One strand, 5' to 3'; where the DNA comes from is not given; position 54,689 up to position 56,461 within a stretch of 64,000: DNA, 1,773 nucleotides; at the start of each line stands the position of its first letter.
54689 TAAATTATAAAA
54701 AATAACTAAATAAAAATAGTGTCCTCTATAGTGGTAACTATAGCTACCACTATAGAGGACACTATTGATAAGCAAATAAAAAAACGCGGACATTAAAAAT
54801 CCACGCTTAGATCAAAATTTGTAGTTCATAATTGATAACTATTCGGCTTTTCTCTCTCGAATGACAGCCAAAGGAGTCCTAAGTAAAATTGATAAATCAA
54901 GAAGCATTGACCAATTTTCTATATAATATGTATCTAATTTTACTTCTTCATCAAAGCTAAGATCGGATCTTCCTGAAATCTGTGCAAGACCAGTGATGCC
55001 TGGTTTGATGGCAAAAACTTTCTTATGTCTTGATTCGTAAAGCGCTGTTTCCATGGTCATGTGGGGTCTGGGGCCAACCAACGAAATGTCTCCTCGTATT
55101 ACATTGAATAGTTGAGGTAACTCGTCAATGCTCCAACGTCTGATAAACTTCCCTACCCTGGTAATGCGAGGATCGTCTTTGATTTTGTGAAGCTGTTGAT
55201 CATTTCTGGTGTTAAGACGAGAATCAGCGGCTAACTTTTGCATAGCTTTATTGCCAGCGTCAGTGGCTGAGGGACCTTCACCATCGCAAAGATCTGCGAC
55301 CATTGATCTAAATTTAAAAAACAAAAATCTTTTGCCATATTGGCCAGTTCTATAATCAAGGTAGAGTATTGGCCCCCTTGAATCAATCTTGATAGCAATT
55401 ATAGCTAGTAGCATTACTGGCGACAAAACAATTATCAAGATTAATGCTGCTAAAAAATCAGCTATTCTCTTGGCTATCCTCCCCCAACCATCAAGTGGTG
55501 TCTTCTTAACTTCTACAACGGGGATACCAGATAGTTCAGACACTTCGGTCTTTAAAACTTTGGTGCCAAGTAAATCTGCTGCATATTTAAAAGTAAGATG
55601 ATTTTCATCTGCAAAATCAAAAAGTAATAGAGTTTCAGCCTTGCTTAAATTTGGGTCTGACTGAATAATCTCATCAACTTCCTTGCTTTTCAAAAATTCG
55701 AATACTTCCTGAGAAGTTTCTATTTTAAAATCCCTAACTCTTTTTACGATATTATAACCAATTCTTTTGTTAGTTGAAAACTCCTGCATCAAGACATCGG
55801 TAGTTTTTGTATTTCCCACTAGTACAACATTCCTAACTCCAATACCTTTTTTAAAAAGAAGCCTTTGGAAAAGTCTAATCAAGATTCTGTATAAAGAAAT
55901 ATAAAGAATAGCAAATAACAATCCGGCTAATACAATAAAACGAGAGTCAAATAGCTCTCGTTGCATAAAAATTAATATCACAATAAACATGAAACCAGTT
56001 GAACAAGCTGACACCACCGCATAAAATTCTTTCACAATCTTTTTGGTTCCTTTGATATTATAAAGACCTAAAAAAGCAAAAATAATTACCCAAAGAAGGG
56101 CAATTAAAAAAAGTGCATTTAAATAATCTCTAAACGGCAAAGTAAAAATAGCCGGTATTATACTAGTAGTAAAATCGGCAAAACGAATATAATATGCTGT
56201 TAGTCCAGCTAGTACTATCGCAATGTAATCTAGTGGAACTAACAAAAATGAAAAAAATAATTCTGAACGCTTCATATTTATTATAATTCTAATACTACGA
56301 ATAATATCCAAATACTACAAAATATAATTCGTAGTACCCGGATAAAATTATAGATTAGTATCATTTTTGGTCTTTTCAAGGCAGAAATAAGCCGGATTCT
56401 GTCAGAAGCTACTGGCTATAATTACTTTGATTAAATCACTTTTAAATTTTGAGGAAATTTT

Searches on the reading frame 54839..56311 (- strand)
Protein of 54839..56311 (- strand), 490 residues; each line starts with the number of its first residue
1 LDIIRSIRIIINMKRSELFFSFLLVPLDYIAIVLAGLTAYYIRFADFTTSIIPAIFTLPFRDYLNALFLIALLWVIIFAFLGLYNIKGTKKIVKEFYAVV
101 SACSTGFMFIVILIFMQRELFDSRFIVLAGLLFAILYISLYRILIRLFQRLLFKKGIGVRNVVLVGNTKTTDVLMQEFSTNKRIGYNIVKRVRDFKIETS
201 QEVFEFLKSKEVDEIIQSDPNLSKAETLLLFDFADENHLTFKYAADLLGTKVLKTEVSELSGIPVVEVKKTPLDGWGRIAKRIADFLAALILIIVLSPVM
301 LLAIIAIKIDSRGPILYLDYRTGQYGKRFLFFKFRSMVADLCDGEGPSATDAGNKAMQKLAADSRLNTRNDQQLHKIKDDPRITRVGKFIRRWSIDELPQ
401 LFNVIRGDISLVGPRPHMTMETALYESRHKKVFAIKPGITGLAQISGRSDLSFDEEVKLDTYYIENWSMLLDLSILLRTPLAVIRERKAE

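Call 46: search_protein_families(library=pfam, proteins=[window:54839-56311:-], max_evalue=0.0001)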
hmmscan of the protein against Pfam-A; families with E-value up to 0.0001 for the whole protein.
window:54839-56311:- (490 aa): 2 families
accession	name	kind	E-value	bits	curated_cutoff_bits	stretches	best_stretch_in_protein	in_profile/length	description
PF02397.22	Bac_transf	-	2e-61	207.1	27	1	281-484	1-178/179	Bacterial sugar transferase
PF13727.12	CoA_binding_3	-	2.3e-06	28.2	25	1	80-203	2-121/175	CoA-binding domain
